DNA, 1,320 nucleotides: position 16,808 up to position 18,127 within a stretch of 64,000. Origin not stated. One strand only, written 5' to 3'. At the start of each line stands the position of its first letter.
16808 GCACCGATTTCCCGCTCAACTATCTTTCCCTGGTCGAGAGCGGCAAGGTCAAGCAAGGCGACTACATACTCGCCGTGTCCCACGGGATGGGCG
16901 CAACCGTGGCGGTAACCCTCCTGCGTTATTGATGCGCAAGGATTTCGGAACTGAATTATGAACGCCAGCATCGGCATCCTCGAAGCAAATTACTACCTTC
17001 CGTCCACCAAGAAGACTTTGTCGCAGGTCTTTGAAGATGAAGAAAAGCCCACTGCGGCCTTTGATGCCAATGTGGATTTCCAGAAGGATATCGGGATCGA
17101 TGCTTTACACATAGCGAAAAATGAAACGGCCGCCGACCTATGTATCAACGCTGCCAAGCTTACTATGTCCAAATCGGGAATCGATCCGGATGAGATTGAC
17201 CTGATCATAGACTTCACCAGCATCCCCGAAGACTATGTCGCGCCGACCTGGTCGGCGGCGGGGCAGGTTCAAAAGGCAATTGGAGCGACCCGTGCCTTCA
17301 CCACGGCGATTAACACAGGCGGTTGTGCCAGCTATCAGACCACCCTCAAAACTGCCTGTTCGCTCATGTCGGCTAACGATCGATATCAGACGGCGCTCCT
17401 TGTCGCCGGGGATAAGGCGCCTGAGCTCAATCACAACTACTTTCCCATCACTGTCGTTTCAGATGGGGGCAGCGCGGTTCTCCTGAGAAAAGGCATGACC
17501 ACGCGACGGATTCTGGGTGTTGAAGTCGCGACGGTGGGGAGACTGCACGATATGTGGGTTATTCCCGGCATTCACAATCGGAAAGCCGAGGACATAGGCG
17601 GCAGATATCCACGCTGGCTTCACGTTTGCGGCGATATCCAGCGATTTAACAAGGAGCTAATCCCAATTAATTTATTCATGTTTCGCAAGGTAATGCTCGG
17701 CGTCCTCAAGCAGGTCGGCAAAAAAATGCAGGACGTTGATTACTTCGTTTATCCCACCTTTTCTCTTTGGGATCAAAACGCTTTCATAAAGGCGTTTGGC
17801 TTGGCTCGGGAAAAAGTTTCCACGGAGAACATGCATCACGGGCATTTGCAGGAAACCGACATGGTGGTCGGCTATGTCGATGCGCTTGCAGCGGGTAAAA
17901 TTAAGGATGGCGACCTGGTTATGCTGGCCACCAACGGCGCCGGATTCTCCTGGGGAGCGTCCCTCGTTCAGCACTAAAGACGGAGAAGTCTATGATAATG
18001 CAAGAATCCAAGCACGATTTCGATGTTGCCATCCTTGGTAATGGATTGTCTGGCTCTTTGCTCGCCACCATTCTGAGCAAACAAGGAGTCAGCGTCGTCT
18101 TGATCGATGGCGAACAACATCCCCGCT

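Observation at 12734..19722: Compact halogenase-rich lipid/polyketide-like cluster: 2 flavin halogenases, 2 KAS III-like enzymes, ACP and an LpxL-type acyltransferase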

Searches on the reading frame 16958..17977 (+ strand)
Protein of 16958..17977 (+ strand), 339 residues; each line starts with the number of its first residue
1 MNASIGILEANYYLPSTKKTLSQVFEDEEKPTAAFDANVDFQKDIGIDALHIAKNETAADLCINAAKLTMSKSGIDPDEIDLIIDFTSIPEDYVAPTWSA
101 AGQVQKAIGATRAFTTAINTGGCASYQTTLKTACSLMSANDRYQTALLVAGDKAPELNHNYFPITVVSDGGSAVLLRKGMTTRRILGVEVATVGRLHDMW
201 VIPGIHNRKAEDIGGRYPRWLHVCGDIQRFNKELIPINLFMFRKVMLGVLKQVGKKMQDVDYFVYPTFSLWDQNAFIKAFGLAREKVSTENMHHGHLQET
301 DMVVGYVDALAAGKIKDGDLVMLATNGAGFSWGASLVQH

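Call 8: search_protein_families(library=pfam, proteins=[window:16958-17977:+], max_evalue=0.01)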
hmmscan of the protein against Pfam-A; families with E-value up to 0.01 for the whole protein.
window:16958-17977:+ (339 aa): 2 families
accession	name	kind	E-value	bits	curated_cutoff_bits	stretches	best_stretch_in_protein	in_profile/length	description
PF08541.16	ACP_syn_III_C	-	2.9e-14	53.4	26.6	1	250-338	1-89/90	3-Oxoacyl-[acyl-carrier-protein (ACP)] synthase III C terminal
PF08545.16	ACP_syn_III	-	8.6e-07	29.2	24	1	122-192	6-78/80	3-Oxoacyl-[acyl-carrier-protein (ACP)] synthase III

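Call 9: search_protein_families(library=ncbifam, proteins=[window:16958-17977:+], max_evalue=0.01)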
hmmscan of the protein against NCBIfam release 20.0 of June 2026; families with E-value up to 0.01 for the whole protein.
window:16958-17977:+ (339 aa): 11 families
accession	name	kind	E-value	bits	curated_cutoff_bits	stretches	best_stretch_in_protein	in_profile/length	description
NF005308.0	PRK06840.1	equivalog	2.8e-44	151.5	315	1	3-338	3-334/339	3-oxoacyl-ACP synthase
NF006829.0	PRK09352.1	subfamily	2.7e-29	102.2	249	1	44-338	38-320/322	beta-ketoacyl-ACP synthase 3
TIGR00747.1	fabH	subfamily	1.9e-26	92.9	292.1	1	45-338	37-321/322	beta-ketoacyl-ACP synthase III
NF005541.0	PRK07204.1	equivalog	1.3e-16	60.9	402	1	3-336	3-326/329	beta-ketoacyl-ACP synthase III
NF004623.0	PRK05963.1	equivalog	6.8e-10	38.7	437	1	45-338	40-327/328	beta-ketoacyl-ACP synthase III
NF009519.0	PRK12880.1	equivalog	7.9e-08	32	436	1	41-206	42-203/353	beta-ketoacyl-ACP synthase III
NF006720.0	PRK09258.1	equivalog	6.9e-07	28.9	285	1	54-158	57-157/338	3-oxoacyl-ACP synthase III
NF003274.0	PRK04262.1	equivalog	1.3e-06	27.7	244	1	54-167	47-156/347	hydroxymethylglutaryl-CoA synthase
NF005703.0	PRK07515.1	equivalog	0.00014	20.9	304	0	57-149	95-181/373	beta-ketoacyl-ACP synthase III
TIGR00748.1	HMG_CoA_syn_Arc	equivalog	0.0016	17.7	353.35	1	54-288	46-256/345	hydroxymethylglutaryl-CoA synthase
NF004715.0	PRK06059.1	equivalog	0.0017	17.4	424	0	57-155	22-116/399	lipid-transfer protein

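Call 21: search_solved_structures(query=window:16958-17977:+, max_evalue=0.00001, show_alignments=1)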
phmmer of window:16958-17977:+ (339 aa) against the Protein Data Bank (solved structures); distinct sequences matched with E-value up to 0.00001: 45.
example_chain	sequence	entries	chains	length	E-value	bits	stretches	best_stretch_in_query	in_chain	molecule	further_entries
2ebd_A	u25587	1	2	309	1.5e-17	67.1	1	45-338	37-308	3-oxoacyl-[acyl-carrier-protein] synthase 3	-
4xs7_A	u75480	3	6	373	9.2e-15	57.9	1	50-338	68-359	Daunorubicin-doxorubicin polyketide synthase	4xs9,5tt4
5wgc_A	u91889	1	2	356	1.3e-14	57.4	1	50-338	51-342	Daunorubicin-doxorubicin polyketide synthase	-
4xsa_A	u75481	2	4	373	1.5e-14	57.2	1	50-338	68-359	Daunorubicin-doxorubicin polyketide synthase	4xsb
8vd9_A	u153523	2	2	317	3.5e-14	56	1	6-337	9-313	Beta-ketoacyl-[acyl-carrier-protein] synthase III 1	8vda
4dfe_A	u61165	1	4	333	3.9e-14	55.9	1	45-338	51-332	3-oxoacyl-[acyl-carrier-protein] synthase 3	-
4ryb_A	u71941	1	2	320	1.4e-13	54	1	45-339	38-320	3-oxoacyl-[acyl-carrier-protein] synthase 3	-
3il4_A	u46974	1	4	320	1.6e-13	53.9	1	44-335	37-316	3-oxoacyl-[acyl-carrier-protein] synthase 3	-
4wzu_A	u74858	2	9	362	2.3e-13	53.4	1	42-336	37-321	3-oxoacyl-[acyl-carrier-protein] synthase 3 protein 2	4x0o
4nhd_A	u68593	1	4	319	2.8e-13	53.1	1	12-338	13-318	3-oxoacyl-[acyl-carrier-protein] synthase 3 protein 1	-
3il6_A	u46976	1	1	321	3.1e-13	52.9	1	45-195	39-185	3-oxoacyl-[acyl-carrier-protein] synthase 3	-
5bqs_A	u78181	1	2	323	3.5e-13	52.7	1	42-177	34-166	3-oxoacyl-[acyl-carrier-protein] synthase 3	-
3il5_A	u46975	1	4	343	4.1e-13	52.5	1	45-195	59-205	3-oxoacyl-[acyl-carrier-protein] synthase 3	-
1zow_A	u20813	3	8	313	4.8e-13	52.3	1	42-337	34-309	3-oxoacyl-[acyl-carrier-protein] synthase III | 3-oxoacyl-[acyl-carrier-protein] synthase 3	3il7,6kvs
4x9k_A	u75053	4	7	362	1.9e-12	50.3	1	42-336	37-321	3-oxoacyl-[acyl-carrier-protein] synthase 3 protein 2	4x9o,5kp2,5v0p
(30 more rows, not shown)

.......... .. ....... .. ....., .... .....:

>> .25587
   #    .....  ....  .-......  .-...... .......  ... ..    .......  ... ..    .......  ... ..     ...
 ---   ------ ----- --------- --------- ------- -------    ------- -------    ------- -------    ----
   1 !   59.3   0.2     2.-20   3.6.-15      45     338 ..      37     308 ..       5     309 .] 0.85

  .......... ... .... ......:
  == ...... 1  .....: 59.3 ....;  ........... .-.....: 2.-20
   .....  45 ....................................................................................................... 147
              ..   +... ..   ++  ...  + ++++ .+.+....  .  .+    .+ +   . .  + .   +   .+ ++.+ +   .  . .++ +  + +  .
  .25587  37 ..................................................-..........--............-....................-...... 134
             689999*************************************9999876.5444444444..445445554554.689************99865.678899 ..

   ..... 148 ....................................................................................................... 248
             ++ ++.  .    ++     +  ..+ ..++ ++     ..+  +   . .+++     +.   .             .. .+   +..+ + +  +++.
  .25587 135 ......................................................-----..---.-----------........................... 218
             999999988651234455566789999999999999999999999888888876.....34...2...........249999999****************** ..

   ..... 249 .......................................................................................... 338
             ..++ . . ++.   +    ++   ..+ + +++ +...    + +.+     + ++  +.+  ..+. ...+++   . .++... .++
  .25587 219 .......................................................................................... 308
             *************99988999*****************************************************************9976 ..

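Call 23: find_homologous_proteins(query=window:16958-17977:+, max_evalue=0.00001)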
Query window:16958-17977:+ (339 aa): 225 proteins with E <= 0.00001 among 8000 candidates; the best 120 are listed.
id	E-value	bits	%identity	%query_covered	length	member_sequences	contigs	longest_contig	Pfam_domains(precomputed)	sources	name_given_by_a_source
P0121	1.0e-211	720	91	100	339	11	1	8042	PF08545.17,PF08541.17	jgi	jgi:3-oxoacyl-[acyl-carrier-protein] synthase-3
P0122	1.3e-211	720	92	100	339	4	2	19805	PF08545.17,PF08541.17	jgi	jgi:3-oxoacyl-[acyl-carrier-protein] synthase-3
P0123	1.7e-209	713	91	100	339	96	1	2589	PF08545.17,PF08541.17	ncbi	-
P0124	8.6e-209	711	91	100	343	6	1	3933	PF08545.17,PF08541.17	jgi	jgi:3-oxoacyl-[acyl-carrier-protein] synthase-3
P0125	8.1e-208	707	91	100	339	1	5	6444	PF08545.17,PF08541.17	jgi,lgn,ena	jgi:3-oxoacyl-[acyl-carrier-protein] synthase-3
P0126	2.1e-207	706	91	100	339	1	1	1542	PF08545.17,PF08541.17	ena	-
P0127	8.3e-207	704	91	100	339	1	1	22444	PF08541.17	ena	-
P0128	1.0e-206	704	90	100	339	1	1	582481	PF08545.17,PF08541.17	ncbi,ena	-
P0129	3.9e-206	702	89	100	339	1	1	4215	PF08545.17,PF08541.17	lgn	-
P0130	8.4e-206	701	89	100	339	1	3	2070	PF08545.17,PF08541.17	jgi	-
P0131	1.0e-205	700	90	100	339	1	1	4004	PF08545.17,PF08541.17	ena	-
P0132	1.1e-205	700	89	100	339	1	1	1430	PF08545.17,PF08541.17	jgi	jgi:3-oxoacyl-[acyl-carrier-protein] synthase III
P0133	1.1e-205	700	89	100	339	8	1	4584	PF08545.17,PF08541.17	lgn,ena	-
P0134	1.2e-205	700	89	100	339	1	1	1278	PF08545.17,PF08541.17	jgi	-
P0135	1.3e-204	697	89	100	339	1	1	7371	PF08545.17,PF08541.17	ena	-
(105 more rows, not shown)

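Call 26: find_related_loci(query=A1, collection=genome_contigs, flank=10000)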
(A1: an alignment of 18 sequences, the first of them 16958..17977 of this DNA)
Query A1 (339 aa) in genome_contigs; peptide patterns used: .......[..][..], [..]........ (x = any residue, [..] = any of these).
81 stretches matched a pattern; 65 encode a relative of the query (tblastn E <= 1e-3); 63 distinct loci.
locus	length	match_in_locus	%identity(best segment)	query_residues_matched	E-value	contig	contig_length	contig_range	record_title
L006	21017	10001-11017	92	1-339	0e+0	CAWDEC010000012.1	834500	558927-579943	MAG: uncultured Verrucomicrobiae bacterium isolate MFD05841.bin.1.230 genome assembly, contig: contig_3459, whole genome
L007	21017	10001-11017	91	1-339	0e+0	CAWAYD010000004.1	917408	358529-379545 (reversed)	MAG: uncultured Verrucomicrobiae bacterium isolate MFD05841.bin.1.162 genome assembly, contig: contig_21649, whole genom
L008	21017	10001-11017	91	1-339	0e+0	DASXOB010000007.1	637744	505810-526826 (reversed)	MAG TPA_asm: Chthoniobacterales bacterium isolate SMAG_U5369 k141_3821866, whole genome shotgun sequence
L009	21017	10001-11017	92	1-339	0e+0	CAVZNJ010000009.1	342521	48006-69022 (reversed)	MAG: uncultured Verrucomicrobiae bacterium isolate MFD05841.bin.2.194 genome assembly, contig: contig_28564, whole genom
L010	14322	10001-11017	90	1-339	0e+0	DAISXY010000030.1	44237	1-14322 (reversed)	MAG TPA_asm: Chthoniobacterales bacterium isolate CTOTU9909 NODE_56_length_44237_cov_7.378638, whole genome shotgun sequ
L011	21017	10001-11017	90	1-339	0e+0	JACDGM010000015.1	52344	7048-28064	MAG: Chthoniobacterales bacterium isolate MGR_bin412 SD2908_NODE_215_length_52344_cov_2.965031, whole genome shotgun seq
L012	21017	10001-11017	90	1-339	0e+0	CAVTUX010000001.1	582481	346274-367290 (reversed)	MAG: uncultured Verrucomicrobiae bacterium isolate MFD04944.bin.2.35 genome assembly, contig: contig_13206, whole genome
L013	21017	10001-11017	89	1-339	0e+0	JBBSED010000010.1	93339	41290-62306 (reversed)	MAG: Chthoniobacterales bacterium isolate LS1_sbin.35 LS1_sbin.35_K_1318007_L_93339_cov_26.0500, whole genome shotgun se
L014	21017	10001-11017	89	1-339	0e+0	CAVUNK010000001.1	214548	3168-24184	MAG: uncultured Verrucomicrobiae bacterium isolate MFD02581.bin.1.168 genome assembly, contig: contig_102222, whole geno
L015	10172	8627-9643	88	1-339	0e+0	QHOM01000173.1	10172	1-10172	MAG: Verrucomicrobia bacterium isolate AV52 14_0927_12_40cm_scaffold_19615_curated, whole genome shotgun sequence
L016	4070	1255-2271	88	1-339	0e+0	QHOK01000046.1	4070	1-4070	MAG: Verrucomicrobia bacterium isolate AV54 14_0903_16_30cm_scaffold_19593_curated, whole genome shotgun sequence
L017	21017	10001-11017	87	1-339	0e+0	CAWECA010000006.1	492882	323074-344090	MAG: uncultured Verrucomicrobiae bacterium isolate MFD04944.bin.2.36 genome assembly, contig: contig_28978, whole genome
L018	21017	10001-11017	86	1-339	0e+0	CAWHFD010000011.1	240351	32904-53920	MAG: uncultured Verrucomicrobiae bacterium isolate MFD00822.bin.2.122 genome assembly, contig: contig_41840, whole genom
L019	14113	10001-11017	87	1-339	0e+0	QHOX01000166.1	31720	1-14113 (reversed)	MAG: Verrucomicrobia bacterium isolate AV42 14_1009_16_30cm_scaffold_1569_curated, whole genome shotgun sequence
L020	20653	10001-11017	85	1-339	0e+0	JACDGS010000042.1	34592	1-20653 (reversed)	MAG: Chthoniobacterales bacterium isolate MGR_bin418 SD2908_NODE_454_length_34592_cov_1.701117, whole genome shotgun seq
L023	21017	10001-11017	76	1-339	0e+0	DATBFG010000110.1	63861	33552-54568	MAG TPA_asm: Terriglobales bacterium isolate SMAG_U3805 k141_3591021, whole genome shotgun sequence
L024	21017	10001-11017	74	1-339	5e-180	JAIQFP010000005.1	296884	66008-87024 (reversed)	MAG: Terriglobia bacterium isolate SRVP_3 SR-VP_26_10_2019_C_30cm_scaffold_20, whole genome shotgun sequence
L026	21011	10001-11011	64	1-339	2e-154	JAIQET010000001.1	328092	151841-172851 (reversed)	MAG: Terriglobia bacterium isolate SRVP_17 SR-VP_26_10_2019_1_100cm_scaffold_25, whole genome shotgun sequence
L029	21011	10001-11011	62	1-339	2e-150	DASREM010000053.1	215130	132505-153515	MAG TPA_asm: Terriglobales bacterium isolate SMAG_U10006 k141_1960483, whole genome shotgun sequence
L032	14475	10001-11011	62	1-339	2e-145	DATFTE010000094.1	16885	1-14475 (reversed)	MAG TPA_asm: Terriglobales bacterium isolate SMAG_U9402 k141_3009755, whole genome shotgun sequence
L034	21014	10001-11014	62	1-339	1e-143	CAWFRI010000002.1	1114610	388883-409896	MAG: uncultured Acidobacteriaceae bacterium isolate MFD00964.bin.1.7 genome assembly, contig: contig_34365, whole genome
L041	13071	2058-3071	54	1-339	2e-131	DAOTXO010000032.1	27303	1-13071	MAG TPA_asm: Anaerolineae bacterium isolate H21_261 k133_969128, whole genome shotgun sequence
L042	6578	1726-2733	53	1-337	2e-118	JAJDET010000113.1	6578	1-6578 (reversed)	MAG: Planctomycetota bacterium isolate OFTM220 OFTM220_112, whole genome shotgun sequence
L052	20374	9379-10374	51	5-339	2e-113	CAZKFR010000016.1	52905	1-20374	MAG TPA_asm: uncultured Rhodothermaceae bacterium isolate SRP162660_co1_314 genome assembly, contig: NODE_88_length_5290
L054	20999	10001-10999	49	5-339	7e-113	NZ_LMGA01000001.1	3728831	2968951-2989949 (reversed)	Mesorhizobium sp. Root554 contig_1, whole genome shotgun sequence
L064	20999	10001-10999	51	5-339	2e-114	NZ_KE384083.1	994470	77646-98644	Stappia stellulata DSM 5886 G572DRAFT_scaffold00003.3, whole genome shotgun sequence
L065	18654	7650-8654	46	3-339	2e-107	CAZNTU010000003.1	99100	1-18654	MAG TPA_asm: uncultured Desulfobacteraceae bacterium isolate binchicken_co168_329 genome assembly, contig: NODE_245_leng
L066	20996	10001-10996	47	5-339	2e-102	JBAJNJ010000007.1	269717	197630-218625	MAG: Desulfobacter sp. isolate MAG1-Ocu2016 MAG-Ocu-1-OculinaPatagonica-C7, whole genome shotgun sequence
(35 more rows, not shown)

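Call 30: search_protein_families(library=pfam, proteins=[L054:4045-5328:+, L054:5384-6532:+, L054:6932-7210:+, L054:7236-8945:+, L054:11029-12123:+, L054:12107-13696:+, L054:13930-15018:+, L064:5224-6429:+, L064:7108-8832:+, L064:12752-14524:+], max_evalue=0.001)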
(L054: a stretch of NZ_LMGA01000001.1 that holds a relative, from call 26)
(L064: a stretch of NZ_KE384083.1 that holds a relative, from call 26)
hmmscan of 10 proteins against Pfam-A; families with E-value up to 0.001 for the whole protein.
L054:4045-5328:+ (427 aa): 1 family
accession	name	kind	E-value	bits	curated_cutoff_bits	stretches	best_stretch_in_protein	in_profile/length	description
PF06808.19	DctM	-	2.6e-116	389.3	23.8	1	6-417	1-413/413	Tripartite ATP-independent periplasmic transporter, DctM component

L054:5384-6532:+ (382 aa): 4 families
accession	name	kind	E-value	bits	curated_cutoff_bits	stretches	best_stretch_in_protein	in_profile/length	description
PF00441.29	Acyl-CoA_dh_1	-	3.6e-33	115.3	22.4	1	232-380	1-149/150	Acyl-CoA dehydrogenase, C-terminal domain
PF02771.21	Acyl-CoA_dh_N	-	1.3e-26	93.7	22.9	1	6-121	1-113/113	Acyl-CoA dehydrogenase, N-terminal domain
PF02770.24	Acyl-CoA_dh_M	-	8.1e-25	87.3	33.3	1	126-220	2-97/97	Acyl-CoA dehydrogenase, middle domain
PF08028.16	Acyl-CoA_dh_2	-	6.1e-09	36.7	22.7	1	251-358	5-122/134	Acyl-CoA dehydrogenase, C-terminal domain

L054:6932-7210:+ (92 aa): 1 family
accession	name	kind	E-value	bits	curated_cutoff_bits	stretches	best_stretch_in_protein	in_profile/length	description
PF00550.31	PP-binding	-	3.8e-07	30.7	20.8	1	30-82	17-66/67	Phosphopantetheine attachment site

L054:7236-8945:+ (569 aa): 2 families
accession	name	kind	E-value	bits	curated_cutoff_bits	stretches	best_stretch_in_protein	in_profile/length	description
PF02310.24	B12-binding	-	1.9e-12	47.5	32.1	1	43-151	10-114/121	B12 binding domain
PF04055.27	Radical_SAM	-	2.7e-06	28.1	29.5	1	222-392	3-164/166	Radical SAM superfamily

L054:11029-12123:+ (364 aa): 2 families
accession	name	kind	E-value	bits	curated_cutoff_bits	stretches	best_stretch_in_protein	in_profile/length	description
PF16113.10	ECH_2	-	4.5e-112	375.3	27.2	1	12-334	2-335/335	Enoyl-CoA hydratase/isomerase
PF00378.25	ECH_1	-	4.1e-30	105.4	27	1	13-188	8-179/251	Enoyl-CoA hydratase/isomerase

L054:12107-13696:+ (529 aa): 2 families
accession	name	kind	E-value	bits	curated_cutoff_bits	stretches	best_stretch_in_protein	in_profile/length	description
PF01406.26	tRNA-synt_1e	-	9.5e-99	331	27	1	23-366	2-300/301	tRNA synthetases class I (C) catalytic domain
PF23493.1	CysS_C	-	0.00046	20.7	23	0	476-515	7-46/51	Cysteinyl-tRNA ligase anticodon binding domain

L054:13930-15018:+ (362 aa): 5 families
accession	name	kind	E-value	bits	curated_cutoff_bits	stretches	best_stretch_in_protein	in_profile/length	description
PF13377.12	Peripla_BP_3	-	6.6e-25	88.5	26.5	1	184-322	3-147/167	Periplasmic binding protein-like domain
PF00532.27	Peripla_BP_1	-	3.1e-15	56.8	22.2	1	75-291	3-229/281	Periplasmic binding proteins and sugar binding domain of LacI family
PF00356.27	LacI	-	7.2e-12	45.4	27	1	19-62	3-46/46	Bacterial regulatory proteins, lacI family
PF13407.12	Peripla_BP_4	-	4.2e-05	23.7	35.1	1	142-291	70-222/258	Periplasmic binding protein domain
PF25211.1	DUF7839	-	0.00033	21.3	27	0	163-228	16-81/101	Domain of unknown function (DUF7839)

L064:5224-6429:+ (401 aa): 4 families
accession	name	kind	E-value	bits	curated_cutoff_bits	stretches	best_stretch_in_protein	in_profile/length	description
PF00441.29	Acyl-CoA_dh_1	-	1.3e-35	123.1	22.4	1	251-399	1-149/150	Acyl-CoA dehydrogenase, C-terminal domain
PF02771.21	Acyl-CoA_dh_N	-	2e-25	89.8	22.9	1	25-140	1-113/113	Acyl-CoA dehydrogenase, N-terminal domain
PF02770.24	Acyl-CoA_dh_M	-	5.1e-23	81.5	33.3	1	145-239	2-97/97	Acyl-CoA dehydrogenase, middle domain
PF08028.16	Acyl-CoA_dh_2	-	1.7e-10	41.8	22.7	1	270-378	5-123/134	Acyl-CoA dehydrogenase, C-terminal domain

L064:7108-8832:+ (574 aa): 2 families
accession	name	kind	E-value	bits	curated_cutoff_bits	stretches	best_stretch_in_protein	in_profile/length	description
PF02310.24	B12-binding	-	1.6e-14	54.2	32.1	1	43-151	10-114/121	B12 binding domain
PF04055.27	Radical_SAM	-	5.6e-07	30.3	29.5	1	222-391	3-163/166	Radical SAM superfamily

L064:12752-14524:+ (590 aa): 0 families
